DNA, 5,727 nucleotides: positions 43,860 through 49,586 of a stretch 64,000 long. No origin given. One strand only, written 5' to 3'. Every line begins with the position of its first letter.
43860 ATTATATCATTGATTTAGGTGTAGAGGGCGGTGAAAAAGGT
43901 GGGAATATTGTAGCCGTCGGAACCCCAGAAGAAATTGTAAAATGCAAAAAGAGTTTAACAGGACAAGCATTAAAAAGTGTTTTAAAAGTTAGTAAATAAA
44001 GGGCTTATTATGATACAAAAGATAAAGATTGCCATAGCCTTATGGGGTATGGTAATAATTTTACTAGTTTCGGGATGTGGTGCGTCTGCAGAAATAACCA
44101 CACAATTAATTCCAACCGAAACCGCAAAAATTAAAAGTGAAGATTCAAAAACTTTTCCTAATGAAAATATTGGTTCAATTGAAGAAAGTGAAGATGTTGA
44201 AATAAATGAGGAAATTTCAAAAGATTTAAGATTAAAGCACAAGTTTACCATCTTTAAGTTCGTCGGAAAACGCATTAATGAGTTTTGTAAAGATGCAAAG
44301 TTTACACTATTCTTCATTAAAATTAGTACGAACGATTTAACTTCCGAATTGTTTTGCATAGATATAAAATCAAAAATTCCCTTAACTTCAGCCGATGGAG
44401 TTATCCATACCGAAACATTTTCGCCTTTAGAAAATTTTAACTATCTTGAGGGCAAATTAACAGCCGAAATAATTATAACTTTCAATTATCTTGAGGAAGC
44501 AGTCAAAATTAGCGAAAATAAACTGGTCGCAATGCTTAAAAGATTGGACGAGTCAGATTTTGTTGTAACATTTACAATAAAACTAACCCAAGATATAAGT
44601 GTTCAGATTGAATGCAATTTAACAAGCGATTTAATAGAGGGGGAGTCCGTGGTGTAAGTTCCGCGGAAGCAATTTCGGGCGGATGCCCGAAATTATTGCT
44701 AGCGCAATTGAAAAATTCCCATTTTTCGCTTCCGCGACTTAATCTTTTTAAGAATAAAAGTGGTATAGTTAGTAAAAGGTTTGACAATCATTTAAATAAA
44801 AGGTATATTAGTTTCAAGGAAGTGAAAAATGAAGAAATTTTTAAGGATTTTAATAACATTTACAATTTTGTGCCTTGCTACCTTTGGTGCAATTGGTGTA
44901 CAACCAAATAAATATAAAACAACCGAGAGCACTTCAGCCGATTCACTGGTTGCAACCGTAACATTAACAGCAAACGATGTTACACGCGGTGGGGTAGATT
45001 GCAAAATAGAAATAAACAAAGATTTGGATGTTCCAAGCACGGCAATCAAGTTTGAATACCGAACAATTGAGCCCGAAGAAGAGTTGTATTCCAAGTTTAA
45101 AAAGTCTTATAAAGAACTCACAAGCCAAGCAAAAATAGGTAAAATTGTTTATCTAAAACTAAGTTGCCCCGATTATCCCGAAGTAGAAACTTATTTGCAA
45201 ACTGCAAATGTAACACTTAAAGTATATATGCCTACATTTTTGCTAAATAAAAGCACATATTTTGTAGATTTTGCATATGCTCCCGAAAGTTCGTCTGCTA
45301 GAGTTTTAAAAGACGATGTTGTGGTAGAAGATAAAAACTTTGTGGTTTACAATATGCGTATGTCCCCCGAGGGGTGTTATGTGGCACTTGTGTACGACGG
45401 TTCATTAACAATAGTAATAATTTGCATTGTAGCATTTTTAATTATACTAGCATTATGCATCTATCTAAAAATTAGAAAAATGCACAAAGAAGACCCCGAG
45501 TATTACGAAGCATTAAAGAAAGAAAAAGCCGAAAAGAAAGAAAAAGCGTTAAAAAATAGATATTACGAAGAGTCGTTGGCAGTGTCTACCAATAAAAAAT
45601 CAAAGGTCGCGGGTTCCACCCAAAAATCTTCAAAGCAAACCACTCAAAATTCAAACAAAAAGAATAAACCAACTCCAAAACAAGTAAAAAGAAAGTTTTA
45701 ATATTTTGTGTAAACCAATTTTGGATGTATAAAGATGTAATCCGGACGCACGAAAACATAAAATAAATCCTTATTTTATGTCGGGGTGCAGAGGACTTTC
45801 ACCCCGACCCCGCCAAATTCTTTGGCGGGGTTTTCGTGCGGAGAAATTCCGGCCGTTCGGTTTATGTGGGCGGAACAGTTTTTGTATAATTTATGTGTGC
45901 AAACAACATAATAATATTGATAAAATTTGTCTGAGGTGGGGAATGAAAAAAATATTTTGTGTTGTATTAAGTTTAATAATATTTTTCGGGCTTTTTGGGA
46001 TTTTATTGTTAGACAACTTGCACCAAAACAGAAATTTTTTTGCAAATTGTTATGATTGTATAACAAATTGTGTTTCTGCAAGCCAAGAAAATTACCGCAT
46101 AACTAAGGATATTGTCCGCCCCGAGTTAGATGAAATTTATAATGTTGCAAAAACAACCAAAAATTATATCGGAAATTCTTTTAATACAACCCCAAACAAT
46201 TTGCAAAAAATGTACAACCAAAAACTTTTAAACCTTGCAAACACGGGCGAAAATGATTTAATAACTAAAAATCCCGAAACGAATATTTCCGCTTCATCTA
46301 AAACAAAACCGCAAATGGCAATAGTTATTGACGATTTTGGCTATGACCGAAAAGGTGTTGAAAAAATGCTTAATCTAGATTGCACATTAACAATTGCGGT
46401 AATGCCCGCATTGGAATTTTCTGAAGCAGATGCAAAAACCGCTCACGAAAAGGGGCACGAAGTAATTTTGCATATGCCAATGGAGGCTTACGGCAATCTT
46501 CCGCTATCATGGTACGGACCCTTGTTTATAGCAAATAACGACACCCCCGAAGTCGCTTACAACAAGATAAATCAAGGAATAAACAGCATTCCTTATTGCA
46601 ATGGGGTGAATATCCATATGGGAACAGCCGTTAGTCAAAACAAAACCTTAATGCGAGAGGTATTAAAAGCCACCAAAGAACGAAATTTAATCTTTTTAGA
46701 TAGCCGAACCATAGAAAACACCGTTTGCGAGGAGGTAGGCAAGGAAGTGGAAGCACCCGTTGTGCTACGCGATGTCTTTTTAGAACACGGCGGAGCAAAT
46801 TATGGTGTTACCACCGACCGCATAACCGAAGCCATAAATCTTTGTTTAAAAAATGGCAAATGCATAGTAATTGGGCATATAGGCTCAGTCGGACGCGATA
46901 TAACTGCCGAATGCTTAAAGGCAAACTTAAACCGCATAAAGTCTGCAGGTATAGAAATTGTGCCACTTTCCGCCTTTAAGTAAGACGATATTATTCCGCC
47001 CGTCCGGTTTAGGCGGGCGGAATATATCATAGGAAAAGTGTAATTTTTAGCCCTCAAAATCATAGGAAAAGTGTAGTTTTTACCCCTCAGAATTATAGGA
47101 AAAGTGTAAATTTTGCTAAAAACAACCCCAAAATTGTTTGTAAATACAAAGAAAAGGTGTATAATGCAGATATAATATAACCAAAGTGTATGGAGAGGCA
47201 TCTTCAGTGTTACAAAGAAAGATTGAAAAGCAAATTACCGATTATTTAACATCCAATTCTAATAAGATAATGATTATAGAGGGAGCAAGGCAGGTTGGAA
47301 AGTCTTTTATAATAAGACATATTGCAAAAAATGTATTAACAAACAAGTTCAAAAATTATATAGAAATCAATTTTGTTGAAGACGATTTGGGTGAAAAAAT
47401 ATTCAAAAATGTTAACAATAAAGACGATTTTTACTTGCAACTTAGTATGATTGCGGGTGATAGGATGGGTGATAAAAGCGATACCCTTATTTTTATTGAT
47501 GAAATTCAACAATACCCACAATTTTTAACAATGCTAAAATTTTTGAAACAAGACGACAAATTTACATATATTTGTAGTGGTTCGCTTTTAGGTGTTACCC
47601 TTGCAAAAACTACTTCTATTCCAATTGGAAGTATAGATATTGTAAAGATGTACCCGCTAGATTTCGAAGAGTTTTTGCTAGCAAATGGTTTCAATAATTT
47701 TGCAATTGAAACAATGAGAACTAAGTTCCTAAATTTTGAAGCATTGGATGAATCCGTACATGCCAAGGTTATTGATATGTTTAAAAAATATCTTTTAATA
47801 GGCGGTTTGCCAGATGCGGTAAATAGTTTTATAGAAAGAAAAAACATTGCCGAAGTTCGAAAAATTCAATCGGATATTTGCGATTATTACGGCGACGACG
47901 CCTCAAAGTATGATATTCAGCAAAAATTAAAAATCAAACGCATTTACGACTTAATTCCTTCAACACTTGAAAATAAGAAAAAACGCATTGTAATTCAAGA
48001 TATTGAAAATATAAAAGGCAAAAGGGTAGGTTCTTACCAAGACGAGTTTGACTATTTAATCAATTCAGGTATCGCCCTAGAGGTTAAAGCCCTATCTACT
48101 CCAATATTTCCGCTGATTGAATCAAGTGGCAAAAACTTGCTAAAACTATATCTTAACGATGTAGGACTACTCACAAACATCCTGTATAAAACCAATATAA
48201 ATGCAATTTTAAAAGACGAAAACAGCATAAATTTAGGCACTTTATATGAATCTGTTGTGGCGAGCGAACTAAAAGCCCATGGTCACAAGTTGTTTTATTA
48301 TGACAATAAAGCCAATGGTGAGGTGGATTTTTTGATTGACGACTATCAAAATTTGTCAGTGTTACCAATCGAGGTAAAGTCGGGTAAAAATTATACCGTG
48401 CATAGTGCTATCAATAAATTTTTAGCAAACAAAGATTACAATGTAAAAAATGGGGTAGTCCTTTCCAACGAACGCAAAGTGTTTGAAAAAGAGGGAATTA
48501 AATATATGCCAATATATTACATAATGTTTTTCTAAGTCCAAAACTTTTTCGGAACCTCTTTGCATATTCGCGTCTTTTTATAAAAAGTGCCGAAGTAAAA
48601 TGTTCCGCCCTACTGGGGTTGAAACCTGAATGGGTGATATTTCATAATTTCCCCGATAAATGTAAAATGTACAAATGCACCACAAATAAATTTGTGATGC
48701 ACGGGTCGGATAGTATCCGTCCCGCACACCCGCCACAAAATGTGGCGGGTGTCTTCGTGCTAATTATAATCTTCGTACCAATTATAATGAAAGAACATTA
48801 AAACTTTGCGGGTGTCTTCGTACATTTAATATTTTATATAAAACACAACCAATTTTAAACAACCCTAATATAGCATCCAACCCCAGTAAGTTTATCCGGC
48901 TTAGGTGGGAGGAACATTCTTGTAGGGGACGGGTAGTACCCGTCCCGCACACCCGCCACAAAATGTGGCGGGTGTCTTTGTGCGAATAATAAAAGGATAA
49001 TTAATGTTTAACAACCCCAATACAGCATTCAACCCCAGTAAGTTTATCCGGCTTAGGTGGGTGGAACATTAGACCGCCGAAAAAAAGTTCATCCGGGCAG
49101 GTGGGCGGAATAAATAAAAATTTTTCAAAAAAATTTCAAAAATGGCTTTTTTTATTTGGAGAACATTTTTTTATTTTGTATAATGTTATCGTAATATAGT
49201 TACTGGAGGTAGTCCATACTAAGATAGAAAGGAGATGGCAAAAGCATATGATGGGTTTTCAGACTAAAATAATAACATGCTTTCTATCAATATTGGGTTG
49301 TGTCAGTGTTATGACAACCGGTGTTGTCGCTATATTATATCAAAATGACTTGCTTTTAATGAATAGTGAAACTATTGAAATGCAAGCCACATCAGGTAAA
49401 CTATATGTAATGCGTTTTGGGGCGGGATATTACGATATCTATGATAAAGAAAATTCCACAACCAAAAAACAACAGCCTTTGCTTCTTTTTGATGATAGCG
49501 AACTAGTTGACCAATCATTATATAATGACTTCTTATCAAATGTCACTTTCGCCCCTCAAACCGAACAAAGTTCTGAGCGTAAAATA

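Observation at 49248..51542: Two secreted proteins with TasA-like signal peptides: candidate substrates of the SipW fusion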

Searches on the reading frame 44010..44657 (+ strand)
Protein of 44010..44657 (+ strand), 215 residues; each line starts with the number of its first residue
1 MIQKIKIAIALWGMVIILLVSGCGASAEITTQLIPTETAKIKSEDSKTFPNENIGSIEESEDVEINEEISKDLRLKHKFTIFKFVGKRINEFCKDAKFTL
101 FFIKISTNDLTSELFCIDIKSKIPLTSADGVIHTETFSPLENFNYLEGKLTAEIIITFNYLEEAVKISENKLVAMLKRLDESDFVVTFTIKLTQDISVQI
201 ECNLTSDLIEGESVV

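Call 3: search_protein_families(library=pfam, proteins=[window:44010-44657:+], max_evalue=0.1)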
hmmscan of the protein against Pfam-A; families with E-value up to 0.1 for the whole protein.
window:44010-44657:+ (215 aa): 1 family
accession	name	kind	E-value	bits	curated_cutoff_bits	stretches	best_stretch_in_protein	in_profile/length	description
PF00423.25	HN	-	0.093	11.9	24.4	1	114-155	84-125/541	Haemagglutinin-neuraminidase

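Call 4: search_protein_families(library=ncbifam, proteins=[window:44010-44657:+], max_evalue=0.1)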
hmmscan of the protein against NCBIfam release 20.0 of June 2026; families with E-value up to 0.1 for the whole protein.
window:44010-44657:+ (215 aa): 1 family
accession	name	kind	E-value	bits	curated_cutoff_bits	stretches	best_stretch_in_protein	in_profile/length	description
NF005327.0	PRK06853.2-1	equivalog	0.097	12.5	242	0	122-189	62-126/194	indolepyruvate oxidoreductase subunit beta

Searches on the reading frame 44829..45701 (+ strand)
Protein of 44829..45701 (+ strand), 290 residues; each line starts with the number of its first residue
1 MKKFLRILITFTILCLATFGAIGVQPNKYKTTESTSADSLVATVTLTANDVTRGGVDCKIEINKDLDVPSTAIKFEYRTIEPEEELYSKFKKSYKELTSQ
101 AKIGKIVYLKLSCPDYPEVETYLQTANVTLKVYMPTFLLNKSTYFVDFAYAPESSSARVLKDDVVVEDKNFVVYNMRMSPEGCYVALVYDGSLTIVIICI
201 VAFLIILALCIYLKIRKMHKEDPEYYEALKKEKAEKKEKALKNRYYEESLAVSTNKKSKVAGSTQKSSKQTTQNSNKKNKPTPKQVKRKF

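Call 3: search_protein_families(library=pfam, proteins=[window:44829-45701:+], max_evalue=0.1)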
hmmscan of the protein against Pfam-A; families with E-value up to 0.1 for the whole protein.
window:44829-45701:+ (290 aa): 8 families
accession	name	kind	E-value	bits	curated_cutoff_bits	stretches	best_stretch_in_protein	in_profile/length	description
PF07666.16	MpPF26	-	0.0043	17.5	37.2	1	190-230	4-48/75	M penetrans paralogue family 26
PF01741.23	MscL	-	0.013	16.2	27.4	0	196-239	74-113/123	Large-conductance mechanosensitive channel, MscL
PF21696.3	TECR_N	-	0.016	15.7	27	1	211-255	27-70/77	TECR, ubiquitin-like domain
PF03605.20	DcuA_DcuB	-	0.016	14.6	27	1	193-249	162-220/368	Anaerobic c4-dicarboxylate membrane transporter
PF22251.1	PFF1_TM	-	0.019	15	32.3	1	177-279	86-190/300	Vacuolar membrane protease, transmembrane domain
PF01034.25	Syndecan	-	0.042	14.3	25.2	0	193-234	9-50/64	Syndecan domain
PF04530.17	Viral_Beta_CD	-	0.084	13.6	23.4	0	196-229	55-90/123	Viral Beta C/D like family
PF14937.11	DUF4500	-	0.094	13.1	27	0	194-238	34-75/81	Domain of unknown function (DUF4500)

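Call 4: search_protein_families(library=ncbifam, proteins=[window:44829-45701:+], max_evalue=0.1)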
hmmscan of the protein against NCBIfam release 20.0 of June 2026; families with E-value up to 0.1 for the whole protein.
window:44829-45701:+ (290 aa): 4 families
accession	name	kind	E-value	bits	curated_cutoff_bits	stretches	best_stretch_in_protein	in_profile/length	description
NF042931.1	SAG1386_EF1546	equivalog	0.0011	19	80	1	195-274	31-103/158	SAG1386/EF1546 family surface-associated protein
NF047418.1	teichoic_AuxB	equivalog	0.0024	16.9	300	1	195-279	130-214/345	lipoteichoic acid stability factor AuxB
NF051433.1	ArfC_sunset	exception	0.016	15.8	100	1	198-279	8-89/160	channel accessory protein ArfC, sunset domain variant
TIGR00220.1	mscL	equivalog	0.076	13.2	71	0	193-237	68-112/127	large conductance mechanosensitive channel protein MscL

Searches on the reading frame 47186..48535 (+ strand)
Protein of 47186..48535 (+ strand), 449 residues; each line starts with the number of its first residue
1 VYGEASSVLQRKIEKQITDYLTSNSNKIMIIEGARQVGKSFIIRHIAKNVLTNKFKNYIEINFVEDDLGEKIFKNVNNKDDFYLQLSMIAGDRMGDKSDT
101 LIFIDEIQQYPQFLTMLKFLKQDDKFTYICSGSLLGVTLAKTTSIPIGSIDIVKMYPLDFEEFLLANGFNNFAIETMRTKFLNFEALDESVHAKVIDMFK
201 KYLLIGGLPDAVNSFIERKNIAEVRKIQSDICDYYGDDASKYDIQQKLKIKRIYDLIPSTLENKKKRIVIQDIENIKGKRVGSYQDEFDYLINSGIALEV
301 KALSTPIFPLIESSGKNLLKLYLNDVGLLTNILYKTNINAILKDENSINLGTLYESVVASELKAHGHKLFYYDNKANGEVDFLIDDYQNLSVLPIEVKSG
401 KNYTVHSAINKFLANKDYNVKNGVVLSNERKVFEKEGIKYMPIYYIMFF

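Call 3: search_protein_families(library=pfam, proteins=[window:47186-48535:+], max_evalue=0.1)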
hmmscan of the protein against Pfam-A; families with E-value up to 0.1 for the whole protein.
window:47186-48535:+ (449 aa): 10 families
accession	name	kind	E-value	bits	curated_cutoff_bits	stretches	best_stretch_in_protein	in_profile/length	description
PF13173.12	AAA_14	-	6.7e-25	88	27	1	26-164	2-129/129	AAA domain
PF13635.12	DUF4143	-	1.6e-21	77.2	28.1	1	238-400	3-160/160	Domain of unknown function (DUF4143)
PF20720.3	nSTAND3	-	0.003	17.7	27.2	1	24-66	15-56/155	Novel STAND NTPase 3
PF13401.12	AAA_22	-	0.0038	18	27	1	25-140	4-121/130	AAA domain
PF01637.24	ATPase_2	-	0.0038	17.5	33.2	1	15-66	9-60/225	ATPase domain predominantly from Archaea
PF13191.12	AAA_16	-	0.0046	17.9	32.6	1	17-58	12-63/167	AAA ATPase domain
PF24044.1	DUF7353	-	0.026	14.7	27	1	410-436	33-59/60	Domain of unknown function (DUF7353)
PF03215.21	Rad17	-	0.058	13.8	23.8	0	18-86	37-103/186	Rad17 P-loop domain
PF08477.19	Roc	-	0.065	13.9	27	0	27-91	1-65/119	Ras of Complex, Roc, domain of DAPkinase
PF00004.35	AAA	-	0.088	13.7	21.2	0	30-109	2-68/131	ATPase family associated with various cellular activities (AAA)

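Call 99: search_protein_families(library=padloc, proteins=[window:47186-48535:+], max_evalue=0.00001)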
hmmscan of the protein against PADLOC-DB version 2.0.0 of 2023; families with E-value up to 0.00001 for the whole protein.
window:47186-48535:+ (449 aa): 7 families
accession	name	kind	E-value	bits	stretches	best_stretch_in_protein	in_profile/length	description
PDLC04792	PDC-S01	-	1.6e-173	575.5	1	9-449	2-433/452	-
PDLC04786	PDC-S01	-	2.1e-103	344.4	1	9-448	3-431/439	-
PDLC04788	PDC-S01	-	3.4e-76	255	1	9-420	2-402/448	-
PDLC04787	PDC-S01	-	5.3e-31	105.9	1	9-444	11-403/412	-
PDLC04790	PDC-S01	-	8.9e-23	78.7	1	98-443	78-414/422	-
PDLC04789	PDC-S01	-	6.8e-16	56.3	1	9-412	2-355/375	-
PDLC04791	PDC-S01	-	3.2e-15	53.7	2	10-127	3-109/395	-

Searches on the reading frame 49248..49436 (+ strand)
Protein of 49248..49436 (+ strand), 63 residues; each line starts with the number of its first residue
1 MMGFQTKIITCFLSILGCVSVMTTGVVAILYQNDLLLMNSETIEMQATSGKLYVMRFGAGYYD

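Call 39: search_protein_families(library=ncbifam, proteins=[window:49248-49436:+], max_evalue=10)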
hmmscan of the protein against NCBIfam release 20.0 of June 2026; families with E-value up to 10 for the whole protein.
seq(63 aa): 0 families
